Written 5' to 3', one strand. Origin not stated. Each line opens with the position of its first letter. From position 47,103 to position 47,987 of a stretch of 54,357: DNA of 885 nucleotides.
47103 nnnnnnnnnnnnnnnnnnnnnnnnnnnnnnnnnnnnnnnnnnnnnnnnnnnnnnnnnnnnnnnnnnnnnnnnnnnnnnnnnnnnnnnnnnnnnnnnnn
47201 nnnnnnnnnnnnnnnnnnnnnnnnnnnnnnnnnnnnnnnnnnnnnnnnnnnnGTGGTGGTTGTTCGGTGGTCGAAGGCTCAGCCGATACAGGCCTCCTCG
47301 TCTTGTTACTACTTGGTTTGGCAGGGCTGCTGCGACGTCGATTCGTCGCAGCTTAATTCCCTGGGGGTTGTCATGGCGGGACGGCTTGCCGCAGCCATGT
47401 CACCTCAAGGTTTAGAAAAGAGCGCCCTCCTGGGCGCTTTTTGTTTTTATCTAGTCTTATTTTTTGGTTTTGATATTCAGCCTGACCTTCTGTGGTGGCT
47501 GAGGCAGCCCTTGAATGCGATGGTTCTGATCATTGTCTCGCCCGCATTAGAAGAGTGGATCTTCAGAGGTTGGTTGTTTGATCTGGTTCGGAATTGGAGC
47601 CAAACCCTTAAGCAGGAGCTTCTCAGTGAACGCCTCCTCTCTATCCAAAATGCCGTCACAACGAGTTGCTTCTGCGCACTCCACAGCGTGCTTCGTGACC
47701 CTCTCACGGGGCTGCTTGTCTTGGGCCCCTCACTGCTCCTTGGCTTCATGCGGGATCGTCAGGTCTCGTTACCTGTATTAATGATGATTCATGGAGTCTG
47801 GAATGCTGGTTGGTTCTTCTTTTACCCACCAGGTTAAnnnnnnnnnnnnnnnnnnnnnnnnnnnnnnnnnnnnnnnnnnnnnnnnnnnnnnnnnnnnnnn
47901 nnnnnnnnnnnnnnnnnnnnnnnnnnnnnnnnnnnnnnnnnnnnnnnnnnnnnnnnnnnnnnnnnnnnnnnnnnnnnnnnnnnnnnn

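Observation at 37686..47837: Candidate non-cellulosomal cohesin-dockerin surface-display locus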

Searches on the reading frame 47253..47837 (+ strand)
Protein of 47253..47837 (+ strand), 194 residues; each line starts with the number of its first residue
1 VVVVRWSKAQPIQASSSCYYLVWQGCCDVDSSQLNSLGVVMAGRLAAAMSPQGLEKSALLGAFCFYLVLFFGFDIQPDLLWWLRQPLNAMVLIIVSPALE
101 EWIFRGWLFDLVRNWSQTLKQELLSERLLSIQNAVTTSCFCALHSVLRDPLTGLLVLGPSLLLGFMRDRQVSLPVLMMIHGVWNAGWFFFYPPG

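Call 3: search_protein_families(library=pfam, proteins=[window:47253-47837:+], max_evalue=0.1)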
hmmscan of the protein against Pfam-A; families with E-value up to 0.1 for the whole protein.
window:47253-47837:+ (194 aa): 1 family
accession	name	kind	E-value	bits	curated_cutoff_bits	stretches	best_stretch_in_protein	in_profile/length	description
PF02517.21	Rce1-like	-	4.5e-12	46.5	22.4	1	86-185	5-92/93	Type II CAAX prenyl endopeptidase Rce1-like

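Call 4: search_protein_families(library=ncbifam, proteins=[window:47253-47837:+], max_evalue=0.1)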
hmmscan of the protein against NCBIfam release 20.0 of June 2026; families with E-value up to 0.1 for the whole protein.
window:47253-47837:+ (194 aa): 6 families
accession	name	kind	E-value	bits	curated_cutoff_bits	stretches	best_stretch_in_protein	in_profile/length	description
NF033192.3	CPBP_JDVT_MrtJ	equivalog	1.1e-19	70.9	75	1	90-189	2-97/98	JDVT-CTERM system glutamic-type intramembrane protease MrtJ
NF040914.1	Mrt_core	domain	1.1e-08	35.1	100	1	98-184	13-98/108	myxosortase family intramembrane protease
NF040674.1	CPBP_fam_MrtP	equivalog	1.2e-07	31.6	250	1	74-184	237-343/354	myxosortase MrtP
NF040594.1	CPBP_fam_MrtC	equivalog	1.9e-07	31.1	195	1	87-184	115-212/221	myxosortase MrtC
NF040589.1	CPBP_Synerg_MrtS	equivalog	2.6e-07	31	130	1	94-192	81-168/170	Synerg-CTERM system glutamic-type intramembrane protease MrtS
NF041647.1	ABC_perm_CPBP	equivalog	0.03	13.1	435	1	87-185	543-628/636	ABC transporter permease subunit/CPBP intramembrane protease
